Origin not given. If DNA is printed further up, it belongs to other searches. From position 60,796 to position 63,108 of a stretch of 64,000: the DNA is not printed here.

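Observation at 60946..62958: Asparagine-synthetase / Dph6 (MJ0570) PP-loop fusion protein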

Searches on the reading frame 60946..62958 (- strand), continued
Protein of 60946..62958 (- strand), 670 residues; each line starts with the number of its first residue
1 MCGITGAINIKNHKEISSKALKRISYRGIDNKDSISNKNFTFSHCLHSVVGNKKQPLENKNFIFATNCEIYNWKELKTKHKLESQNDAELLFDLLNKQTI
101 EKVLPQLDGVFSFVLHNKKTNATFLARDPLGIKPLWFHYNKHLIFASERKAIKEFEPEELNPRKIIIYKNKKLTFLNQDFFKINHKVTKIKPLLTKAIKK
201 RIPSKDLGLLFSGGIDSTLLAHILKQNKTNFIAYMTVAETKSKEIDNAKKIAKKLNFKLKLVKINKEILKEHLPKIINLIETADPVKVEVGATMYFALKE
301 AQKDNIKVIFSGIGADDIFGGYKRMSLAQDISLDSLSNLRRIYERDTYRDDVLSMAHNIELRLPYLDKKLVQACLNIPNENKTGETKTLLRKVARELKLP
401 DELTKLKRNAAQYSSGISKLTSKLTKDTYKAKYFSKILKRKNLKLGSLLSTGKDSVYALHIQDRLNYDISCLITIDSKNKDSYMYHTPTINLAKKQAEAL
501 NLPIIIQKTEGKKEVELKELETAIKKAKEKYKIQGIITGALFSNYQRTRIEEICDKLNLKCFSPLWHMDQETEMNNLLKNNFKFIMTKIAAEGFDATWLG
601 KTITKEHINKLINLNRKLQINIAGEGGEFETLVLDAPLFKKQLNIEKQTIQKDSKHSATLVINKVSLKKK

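Call 5: find_homologous_proteins(query=window:60946-62958:-, max_evalue=1e-10)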
Query window:60946-62958:- (670 aa): 1523 proteins with E <= 1e-10 among 8000 candidates; the best 120 are listed.
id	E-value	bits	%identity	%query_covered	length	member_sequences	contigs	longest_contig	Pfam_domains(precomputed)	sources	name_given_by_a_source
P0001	0.0e+0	1464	100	100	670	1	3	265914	PF00733.28,PF28410.1,PF24167.2,PF06508.20,PF01171.27,PF01902.25,PF13522.12,PF02540.24,PF13537.12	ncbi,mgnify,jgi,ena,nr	ncbi:diphthine--ammonia ligase [Candidatus Woesearchaeota archaeon]|mgnify:CR=1 FL=1|jgi:diphthine-a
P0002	0.0e+0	1333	90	100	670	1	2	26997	PF00733.28,PF28410.1,PF24167.2,PF06508.20,PF01171.27,PF01902.25,PF13522.12,PF02540.24,PF13537.12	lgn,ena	-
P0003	0.0e+0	1318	89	100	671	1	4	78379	PF00733.28,PF28410.1,PF24167.2,PF01902.25,PF13522.12,PF02540.24,PF13537.12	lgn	-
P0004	0.0e+0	1268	90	96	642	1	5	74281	PF00733.28,PF28410.1,PF24167.2,PF06508.20,PF01171.27,PF01902.25,PF13522.12,PF02540.24,PF13537.12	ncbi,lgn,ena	-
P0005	0.0e+0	1261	85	100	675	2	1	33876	PF00733.28,PF28410.1,PF24167.2,PF06508.20,PF01902.25,PF13522.12,PF02540.24,PF13537.12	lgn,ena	-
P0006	0.0e+0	1224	82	100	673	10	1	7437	PF00733.28,PF28410.1,PF24167.2,PF01902.25,PF13522.12,PF13537.12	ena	-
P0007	0.0e+0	1081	73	100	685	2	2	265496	PF00733.28,PF28410.1,PF24167.2,PF01902.25,PF13522.12,PF02540.24,PF13537.12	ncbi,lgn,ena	-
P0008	9.4e-296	1000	69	99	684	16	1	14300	PF00733.28,PF28410.1,PF24167.2,PF06508.20,PF01902.25,PF13522.12,PF13537.12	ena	-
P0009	2.7e-288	976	67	100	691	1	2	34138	PF00733.28,PF28410.1,PF24167.2,PF01902.25,PF13522.12,PF13537.12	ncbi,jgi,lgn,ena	-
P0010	3.9e-288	975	67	100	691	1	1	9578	PF00733.28,PF28410.1,PF24167.2,PF01902.25,PF13522.12,PF13537.12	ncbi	-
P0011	8.0e-263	892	62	99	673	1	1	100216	PF00733.28,PF28410.1,PF24167.2,PF01902.25,PF13522.12,PF13537.12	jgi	jgi:diphthine-ammonia ligase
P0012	5.0e-257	873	85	71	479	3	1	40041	PF00733.28,PF28410.1,PF24167.2,PF06508.20,PF01902.25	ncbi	-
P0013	1.1e-253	862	58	100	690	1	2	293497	PF00733.28,PF28410.1,PF24167.2,PF01902.25,PF13522.12,PF13537.12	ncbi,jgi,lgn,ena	-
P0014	7.4e-247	839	60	100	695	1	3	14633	PF12481.14,PF00733.28,PF28410.1,PF24167.2,PF06508.20,PF01902.25,PF13522.12,PF13537.12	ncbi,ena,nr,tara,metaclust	ncbi:ATP-binding protein [archaeon]|nr:ATP-binding protein [archaeon]|tara:strand:+ start:482 stop:2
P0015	1.6e-246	838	58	100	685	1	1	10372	PF00733.28,PF28410.1,PF24167.2,PF01902.25,PF13522.12,PF13537.12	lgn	-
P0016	2.1e-240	818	57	100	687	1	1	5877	PF00733.28,PF28410.1,PF24167.2,PF01902.25,PF13522.12,PF13537.12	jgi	jgi:asparagine synthase (glutamine-hydrolysing)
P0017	7.4e-240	816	56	100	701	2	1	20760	PF00733.28,PF28410.1,PF24167.2,PF01902.25,PF13522.12,PF13537.12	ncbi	-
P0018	3.3e-237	807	55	100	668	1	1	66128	PF00733.28,PF28410.1,PF24167.2,PF01902.25,PF13522.12,PF13537.12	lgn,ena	-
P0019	5.3e-235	800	55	100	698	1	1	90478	PF12481.14,PF00733.28,PF28410.1,PF24167.2,PF01902.25,PF13522.12,PF13537.12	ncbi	-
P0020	6.8e-233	793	56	100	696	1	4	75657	PF12481.14,PF00733.28,PF28410.1,PF24167.2,PF01902.25,PF13522.12,PF13537.12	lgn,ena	-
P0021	4.2e-230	784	58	100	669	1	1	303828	PF00733.28,PF28410.1,PF24167.2,PF03054.23,PF01902.25,PF13522.12,PF13537.12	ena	-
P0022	2.9e-219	748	53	98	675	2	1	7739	PF12481.14,PF00733.28,PF28410.1,PF24167.2,PF06508.20,PF01902.25,PF13522.12,PF13537.12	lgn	-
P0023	9.4e-214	730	51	100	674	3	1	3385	PF00733.28,PF28410.1,PF24167.2,PF01902.25,PF13522.12,PF13537.12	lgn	-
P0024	3.6e-203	695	52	100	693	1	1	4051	PF00733.28,PF28410.1,PF24167.2,PF01902.25,PF13522.12,PF13537.12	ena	-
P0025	6.3e-197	674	47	100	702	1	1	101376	PF00733.28,PF28410.1,PF24167.2,PF01902.25,PF13522.12,PF13537.12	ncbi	ncbi:MAG: diphthine--ammonia ligase [archaeon]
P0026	7.9e-196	670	49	100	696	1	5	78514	PF00733.28,PF28410.1,PF24167.2,PF06508.20,PF01902.25,PF13522.12,PF13537.12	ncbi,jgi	-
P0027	5.6e-195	668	48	100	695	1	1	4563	PF00733.28,PF28410.1,PF24167.2,PF03054.23,PF06508.20,PF01902.25,PF13522.12,PF02540.24,PF13537.12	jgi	jgi:diphthine-ammonia ligase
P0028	2.2e-194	666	49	100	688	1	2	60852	PF00733.28,PF28410.1,PF24167.2,PF06508.20,PF01902.25,PF13522.12,PF13537.12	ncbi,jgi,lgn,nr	ncbi:diphthine--ammonia ligase [Candidatus Woesearchaeota archaeon]|nr:diphthine--ammonia ligase [Ca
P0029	8.6e-194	664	49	99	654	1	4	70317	PF00733.28,PF28410.1,PF24167.2,PF03054.23,PF06508.20,PF01171.27,PF01902.25,PF13522.12,PF13537.12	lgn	-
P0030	2.8e-192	659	47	100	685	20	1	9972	PF00733.28,PF28410.1,PF24167.2,PF01902.25,PF13522.12,PF13537.12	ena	-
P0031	3.3e-191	655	47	100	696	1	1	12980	PF00733.28,PF28410.1,PF24167.2,PF03054.23,PF06508.20,PF01902.25,PF13522.12,PF02540.24,PF13537.12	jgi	jgi:diphthine-ammonia ligase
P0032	1.2e-190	653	48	100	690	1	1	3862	PF00733.28,PF28410.1,PF24167.2,PF03054.23,PF06508.20,PF01902.25,PF13522.12,PF02540.24,PF13537.12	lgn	-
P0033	1.7e-190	653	48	100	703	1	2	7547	PF00733.28,PF28410.1,PF24167.2,PF03054.23,PF06508.20,PF01902.25,PF13522.12,PF02540.24,PF13537.12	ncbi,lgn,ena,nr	ncbi:MAG: diphthine--ammonia ligase [Nanoarchaeota archaeon]|nr:diphthine--ammonia ligase [Nanoarcha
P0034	4.0e-190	652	47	100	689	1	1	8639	PF00733.28,PF28410.1,PF01902.25,PF13522.12,PF13537.12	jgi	jgi:diphthine-ammonia ligase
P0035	5.2e-190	651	48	100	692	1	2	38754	PF00733.28,PF28410.1,PF24167.2,PF03054.23,PF01902.25,PF13522.12,PF13537.12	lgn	-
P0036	6.0e-190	651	47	100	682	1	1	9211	PF00733.28,PF28410.1,PF24167.2,PF01902.25,PF13522.12,PF13537.12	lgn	-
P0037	1.1e-189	650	49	100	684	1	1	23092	PF00733.28,PF28410.1,PF24167.2,PF01902.25,PF13522.12,PF13537.12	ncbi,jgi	-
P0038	1.3e-189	650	47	100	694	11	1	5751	PF00733.28,PF28410.1,PF24167.2,PF03054.23,PF06508.20,PF01902.25,PF13522.12,PF13537.12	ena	-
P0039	1.5e-189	650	48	100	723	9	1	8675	PF00733.28,PF28410.1,PF24167.2,PF01902.25,PF13522.12,PF13537.12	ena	-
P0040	1.8e-189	649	48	100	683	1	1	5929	PF00733.28,PF28410.1,PF01902.25,PF13522.12,PF13537.12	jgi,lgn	-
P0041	2.5e-189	649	48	100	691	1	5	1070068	PF00733.28,PF28410.1,PF24167.2,PF01902.25,PF13522.12,PF13537.12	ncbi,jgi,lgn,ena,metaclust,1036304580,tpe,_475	jgi:diphthine-ammonia ligase|metaclust:\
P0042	4.5e-189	648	45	100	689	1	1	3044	PF00733.28,PF28410.1,PF24167.2,PF01902.25,PF13522.12,PF02540.24,PF13537.12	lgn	-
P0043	1.0e-188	647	47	100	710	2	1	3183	PF00733.28,PF28410.1,PF24167.2,PF03054.23,PF06508.20,PF01902.25,PF13522.12,PF02540.24,PF13537.12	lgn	-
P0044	1.8e-188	646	48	100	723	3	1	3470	PF00733.28,PF28410.1,PF24167.2,PF01902.25,PF13522.12,PF13537.12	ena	-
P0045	2.1e-188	646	48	100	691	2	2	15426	PF00733.28,PF28410.1,PF24167.2,PF02568.21,PF01902.25,PF13522.12,PF13537.12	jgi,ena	-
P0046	2.4e-188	646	48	100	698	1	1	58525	PF00733.28,PF28410.1,PF24167.2,PF01902.25,PF13522.12,PF13537.12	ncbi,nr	ncbi:diphthine--ammonia ligase [Candidatus Woesearchaeota archaeon]|nr:diphthine--ammonia ligase [Ca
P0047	2.9e-188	645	47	100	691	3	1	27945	PF00733.28,PF28410.1,PF24167.2,PF03054.23,PF06508.20,PF01902.25,PF13522.12,PF13537.12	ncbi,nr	ncbi:ATP-binding protein [Candidatus Woesearchaeota archaeon]|nr:ATP-binding protein [Candidatus Woe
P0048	5.0e-188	645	48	100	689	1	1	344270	PF00733.28,PF28410.1,PF24167.2,PF01902.25,PF13522.12,PF13537.12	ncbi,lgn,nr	ncbi:MAG: diphthine--ammonia ligase [Candidatus Nanoarchaeia archaeon]|nr:diphthine--ammonia ligase 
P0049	6.0e-188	644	45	100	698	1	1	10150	PF00733.28,PF28410.1,PF24167.2,PF02568.21,PF01902.25,PF13522.12,PF13537.12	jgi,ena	-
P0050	6.1e-188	644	47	100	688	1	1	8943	PF00733.28,PF28410.1,PF03054.23,PF06508.20,PF01902.25,PF13522.12,PF02540.24,PF13537.12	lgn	-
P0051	3.0e-187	642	47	100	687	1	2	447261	PF00733.28,PF28410.1,PF03054.23,PF06508.20,PF01902.25,PF13522.12,PF02540.24,PF13537.12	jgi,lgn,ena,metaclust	metaclust:\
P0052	3.2e-187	642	47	100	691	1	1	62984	PF00733.28,PF28410.1,PF24167.2,PF06508.20,PF01902.25,PF13522.12,PF13537.12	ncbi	-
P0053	3.8e-187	642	47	100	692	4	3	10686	PF00733.28,PF28410.1,PF24167.2,PF06508.20,PF01902.25,PF13522.12,PF13537.12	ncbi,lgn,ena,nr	ncbi:MAG: diphthine--ammonia ligase [Nanoarchaeota archaeon]|nr:diphthine--ammonia ligase [Nanoarcha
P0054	3.8e-187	642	48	100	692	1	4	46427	PF00733.28,PF28410.1,PF24167.2,PF01902.25,PF13522.12,PF13537.12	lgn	-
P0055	5.4e-187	641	46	100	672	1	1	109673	PF00733.28,PF28410.1,PF24167.2,PF01902.25,PF13522.12,PF13537.12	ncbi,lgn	-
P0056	5.5e-187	641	46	100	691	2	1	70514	PF00733.28,PF28410.1,PF24167.2,PF06508.20,PF01902.25,PF13522.12,PF13537.12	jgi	-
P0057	9.1e-187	641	48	100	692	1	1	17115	PF00733.28,PF28410.1,PF01902.25,PF13522.12,PF13537.12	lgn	-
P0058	1.9e-186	639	47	100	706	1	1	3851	PF00733.28,PF28410.1,PF24167.2,PF03054.23,PF06508.20,PF01902.25,PF13522.12,PF02540.24,PF13537.12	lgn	-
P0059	2.2e-186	639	48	100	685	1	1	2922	PF00733.28,PF28410.1,PF24167.2,PF03054.23,PF01902.25,PF13522.12,PF13537.12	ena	-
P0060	2.3e-186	639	45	100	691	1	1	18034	PF00733.28,PF28410.1,PF24167.2,PF03054.23,PF02568.21,PF01902.25,PF13522.12,PF13537.12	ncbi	-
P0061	2.7e-186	639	47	100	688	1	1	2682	PF00733.28,PF28410.1,PF24167.2,PF03054.23,PF06508.20,PF01902.25,PF13522.12,PF13537.12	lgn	-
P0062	4.6e-186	638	48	100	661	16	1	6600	PF00733.28,PF28410.1,PF24167.2,PF03054.23,PF06508.20,PF01902.25,PF13522.12,PF13537.12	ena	-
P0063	5.1e-186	638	45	100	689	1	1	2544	PF00733.28,PF28410.1,PF24167.2,PF03054.23,PF06508.20,PF01902.25,PF13522.12,PF13537.12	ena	-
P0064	7.7e-186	637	47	100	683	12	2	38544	PF00733.28,PF28410.1,PF24167.2,PF03054.23,PF06508.20,PF01902.25,PF13522.12,PF02540.24,PF13537.12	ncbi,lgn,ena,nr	ncbi:MAG: diphthine--ammonia ligase [Candidatus Woesearchaeota archaeon]|nr:diphthine--ammonia ligas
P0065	1.0e-185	637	49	98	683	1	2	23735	PF00733.28,PF28410.1,PF24167.2,PF03054.23,PF01902.25,PF13522.12,PF13537.12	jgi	jgi:diphthine-ammonia ligase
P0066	1.2e-185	637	49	100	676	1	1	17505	PF00733.28,PF28410.1,PF24167.2,PF06508.20,PF01902.25,PF13522.12,PF13537.12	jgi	-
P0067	2.1e-185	636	47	100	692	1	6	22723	PF00733.28,PF28410.1,PF24167.2,PF03054.23,PF06508.20,PF01902.25,PF13522.12,PF13537.12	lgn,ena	-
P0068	2.6e-185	636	48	100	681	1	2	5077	PF00733.28,PF28410.1,PF24167.2,PF03054.23,PF06508.20,PF01902.25,PF13522.12,PF02540.24,PF13537.12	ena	-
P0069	2.7e-185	636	47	100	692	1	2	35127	PF00733.28,PF28410.1,PF24167.2,PF03054.23,PF01902.25,PF13522.12,PF13537.12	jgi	jgi:asparagine synthase (glutamine-hydrolysing)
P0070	2.9e-185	636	49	100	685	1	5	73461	PF00733.28,PF28410.1,PF24167.2,PF03054.23,PF01902.25,PF13522.12,PF13537.12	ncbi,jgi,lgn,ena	jgi:asparagine synthase (glutamine-hydrolysing)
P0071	3.5e-185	635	48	100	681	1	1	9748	PF00733.28,PF28410.1,PF24167.2,PF03054.23,PF06508.20,PF01902.25,PF13522.12,PF02540.24,PF13537.12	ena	-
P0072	7.2e-185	634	47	99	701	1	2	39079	PF00733.28,PF28410.1,PF24167.2,PF01902.25,PF13522.12,PF13537.12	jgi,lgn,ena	-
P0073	7.3e-185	634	47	100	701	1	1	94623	PF00733.28,PF28410.1,PF24167.2,PF03054.23,PF06508.20,PF01902.25,PF13522.12,PF13537.12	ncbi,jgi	-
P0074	8.2e-185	634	48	100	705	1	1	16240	PF00733.28,PF28410.1,PF24167.2,PF03054.23,PF06508.20,PF01902.25,PF13522.12,PF02540.24,PF13537.12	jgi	jgi:asparagine synthase (glutamine-hydrolysing)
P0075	9.5e-185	634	47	100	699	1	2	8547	PF00733.28,PF28410.1,PF24167.2,PF01902.25,PF13522.12,PF13537.12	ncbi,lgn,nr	ncbi:diphthine--ammonia ligase [Candidatus Woesearchaeota archaeon]|nr:diphthine--ammonia ligase [Ca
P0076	1.1e-184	634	48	100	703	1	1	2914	PF00733.28,PF28410.1,PF24167.2,PF01902.25,PF13522.12,PF13537.12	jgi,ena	-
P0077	1.5e-184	633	48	100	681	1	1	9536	PF00733.28,PF28410.1,PF24167.2,PF03054.23,PF06508.20,PF01902.25,PF13522.12,PF02540.24,PF13537.12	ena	-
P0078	3.6e-184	632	47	100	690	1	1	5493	PF00733.28,PF28410.1,PF24167.2,PF03054.23,PF06508.20,PF01902.25,PF13522.12,PF13537.12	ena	-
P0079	3.7e-184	632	46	100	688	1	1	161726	PF00733.28,PF28410.1,PF24167.2,PF03054.23,PF06508.20,PF01902.25,PF13522.12,PF13537.12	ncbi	ncbi:MAG: diphthine--ammonia ligase [archaeon]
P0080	4.0e-184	632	46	100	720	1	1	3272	PF00733.28,PF28410.1,PF24167.2,PF03054.23,PF01902.25,PF13522.12,PF13537.12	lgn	-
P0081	4.0e-184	632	47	100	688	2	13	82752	PF00733.28,PF28410.1,PF24167.2,PF01902.25,PF13522.12,PF13537.12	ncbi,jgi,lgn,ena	jgi:diphthine-ammonia ligase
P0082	4.1e-184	632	46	99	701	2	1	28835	PF00733.28,PF28410.1,PF24167.2,PF01902.25,PF13522.12,PF13537.12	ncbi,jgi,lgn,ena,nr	ncbi:MAG: diphthine--ammonia ligase [Nanoarchaeota archaeon]|nr:diphthine--ammonia ligase [Nanoarcha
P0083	4.3e-184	632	46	100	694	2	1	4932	PF00733.28,PF28410.1,PF24167.2,PF03054.23,PF06508.20,PF01902.25,PF13522.12,PF13537.12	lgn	-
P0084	4.7e-184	632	47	100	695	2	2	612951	PF00733.28,PF28410.1,PF24167.2,PF03054.23,PF01902.25,PF13522.12,PF13537.12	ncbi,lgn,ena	-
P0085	5.6e-184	631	46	100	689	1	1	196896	PF00733.28,PF28410.1,PF24167.2,PF03054.23,PF01902.25,PF13522.12,PF13537.12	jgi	jgi:diphthine-ammonia ligase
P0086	6.8e-184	631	47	100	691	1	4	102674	PF00733.28,PF28410.1,PF24167.2,PF03054.23,PF06508.20,PF01902.25,PF13522.12,PF13537.12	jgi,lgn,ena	-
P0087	9.6e-184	631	47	100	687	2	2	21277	PF00733.28,PF28410.1,PF24167.2,PF06508.20,PF01902.25,PF13522.12,PF13537.12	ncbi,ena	-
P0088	1.1e-183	630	46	100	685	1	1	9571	PF00733.28,PF28410.1,PF24167.2,PF03054.23,PF06508.20,PF01902.25,PF13522.12,PF13537.12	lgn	-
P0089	1.1e-183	630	46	100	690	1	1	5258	PF00733.28,PF28410.1,PF06508.20,PF01902.25,PF13522.12,PF13537.12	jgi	jgi:diphthine-ammonia ligase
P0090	2.4e-183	629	48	100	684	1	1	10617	PF00733.28,PF28410.1,PF24167.2,PF03054.23,PF06508.20,PF01902.25,PF13522.12,PF13537.12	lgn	-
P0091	3.0e-183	629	47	100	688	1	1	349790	PF00733.28,PF28410.1,PF24167.2,PF06508.20,PF01902.25,PF13522.12,PF13537.12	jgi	jgi:diphthine-ammonia ligase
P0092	3.9e-183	628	45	99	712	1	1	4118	PF00733.28,PF28410.1,PF24167.2,PF01902.25,PF13522.12,PF13537.12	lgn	-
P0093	4.7e-183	628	47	100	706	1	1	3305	PF00733.28,PF28410.1,PF24167.2,PF03054.23,PF06508.20,PF01902.25,PF13522.12,PF02540.24,PF13537.12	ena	-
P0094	5.1e-183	628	46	97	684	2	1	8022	PF00733.28,PF28410.1,PF24167.2,PF01902.25,PF13522.12,PF13537.12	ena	-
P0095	5.5e-183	628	48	100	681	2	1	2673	PF00733.28,PF28410.1,PF24167.2,PF03054.23,PF06508.20,PF01902.25,PF13522.12,PF13537.12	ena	-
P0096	5.8e-183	628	47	100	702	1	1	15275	PF00733.28,PF28410.1,PF24167.2,PF01902.25,PF13522.12,PF13537.12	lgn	-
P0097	6.3e-183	628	47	100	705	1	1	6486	PF00733.28,PF28410.1,PF24167.2,PF03054.23,PF01902.25,PF13522.12,PF13537.12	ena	-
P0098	6.4e-183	628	46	100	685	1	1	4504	PF00733.28,PF28410.1,PF24167.2,PF01902.25,PF13522.12,PF13537.12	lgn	-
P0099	7.7e-183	628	48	100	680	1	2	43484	PF00733.28,PF28410.1,PF24167.2,PF03054.23,PF06508.20,PF01902.25,PF13522.12,PF13537.12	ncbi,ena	-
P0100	8.6e-183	627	47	100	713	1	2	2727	PF00733.28,PF28410.1,PF06508.20,PF02568.21,PF01902.25,PF13522.12,PF13537.12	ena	-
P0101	9.1e-183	627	48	100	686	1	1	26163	PF00733.28,PF28410.1,PF24167.2,PF01902.25,PF13522.12,PF13537.12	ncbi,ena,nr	ncbi:MAG: diphthine--ammonia ligase [Nanoarchaeota archaeon]|nr:diphthine--ammonia ligase [Nanoarcha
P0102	1.3e-182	627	48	100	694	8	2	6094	PF00733.28,PF28410.1,PF24167.2,PF03054.23,PF01902.25,PF13522.12,PF13537.12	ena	-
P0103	1.8e-182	626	47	100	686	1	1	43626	PF00733.28,PF28410.1,PF01902.25,PF13522.12,PF13537.12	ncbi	-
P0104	2.0e-182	626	44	100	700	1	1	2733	PF00733.28,PF28410.1,PF24167.2,PF01902.25,PF13522.12,PF13537.12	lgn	-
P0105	2.7e-182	626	46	100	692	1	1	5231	PF00733.28,PF28410.1,PF24167.2,PF03054.23,PF06508.20,PF02568.21,PF01902.25,PF13522.12,PF13537.12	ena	-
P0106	5.5e-182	625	46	100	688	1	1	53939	PF00733.28,PF28410.1,PF03054.23,PF06508.20,PF01902.25,PF13522.12,PF13537.12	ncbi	ncbi:MAG: diphthine--ammonia ligase [archaeon]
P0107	5.5e-182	625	45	100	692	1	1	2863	PF00733.28,PF28410.1,PF24167.2,PF03054.23,PF06508.20,PF01902.25,PF13522.12,PF13537.12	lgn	-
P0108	9.0e-182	624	46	100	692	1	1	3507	PF00733.28,PF28410.1,PF24167.2,PF02568.21,PF01902.25,PF13522.12,PF02540.24,PF13537.12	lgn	-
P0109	1.1e-181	624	48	100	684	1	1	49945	PF00733.28,PF28410.1,PF24167.2,PF03054.23,PF06508.20,PF01902.25,PF13522.12,PF02540.24,PF13537.12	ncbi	ncbi:MAG: diphthine--ammonia ligase [Candidatus Woesearchaeota archaeon]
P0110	1.4e-181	623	47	96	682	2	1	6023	PF00733.28,PF28410.1,PF24167.2,PF01902.25,PF13522.12,PF13537.12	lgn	-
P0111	1.5e-181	623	44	100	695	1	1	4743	PF00733.28,PF28410.1,PF24167.2,PF03054.23,PF01902.25,PF13522.12,PF13537.12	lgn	-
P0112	1.6e-181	623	47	100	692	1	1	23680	PF00733.28,PF28410.1,PF24167.2,PF03054.23,PF01902.25,PF13522.12,PF13537.12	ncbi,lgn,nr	ncbi:MAG: diphthine--ammonia ligase [Candidatus Nanoarchaeia archaeon]|nr:diphthine--ammonia ligase 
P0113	2.3e-181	623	47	100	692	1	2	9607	PF00733.28,PF28410.1,PF01902.25,PF13522.12,PF13537.12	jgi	-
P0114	2.4e-181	623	47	100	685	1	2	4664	PF00733.28,PF28410.1,PF24167.2,PF01902.25,PF13522.12,PF13537.12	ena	-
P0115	2.5e-181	623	46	100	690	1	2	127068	PF00733.28,PF28410.1,PF03054.23,PF01902.25,PF13522.12,PF13537.12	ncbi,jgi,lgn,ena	-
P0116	3.3e-181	622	46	100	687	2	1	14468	PF00733.28,PF28410.1,PF06508.20,PF01902.25,PF13522.12,PF13537.12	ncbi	ncbi:MAG: diphthine--ammonia ligase [Candidatus Woesearchaeota archaeon]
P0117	3.3e-181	622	46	100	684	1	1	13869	PF00733.28,PF28410.1,PF24167.2,PF03054.23,PF01902.25,PF13522.12,PF13537.12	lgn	-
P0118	4.1e-181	622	45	100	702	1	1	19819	PF00733.28,PF28410.1,PF01902.25,PF13522.12,PF02540.24,PF13537.12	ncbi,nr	ncbi:diphthine--ammonia ligase [Candidatus Woesearchaeota archaeon]|nr:MAG: diphthine--ammonia ligas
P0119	5.0e-181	622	46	100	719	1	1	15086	PF00733.28,PF28410.1,PF24167.2,PF01902.25,PF13522.12,PF13537.12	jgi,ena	-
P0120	5.8e-181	621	45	100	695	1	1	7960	PF00733.28,PF28410.1,PF01902.25,PF13522.12,PF13537.12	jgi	jgi:asparagine synthase (glutamine-hydrolysing)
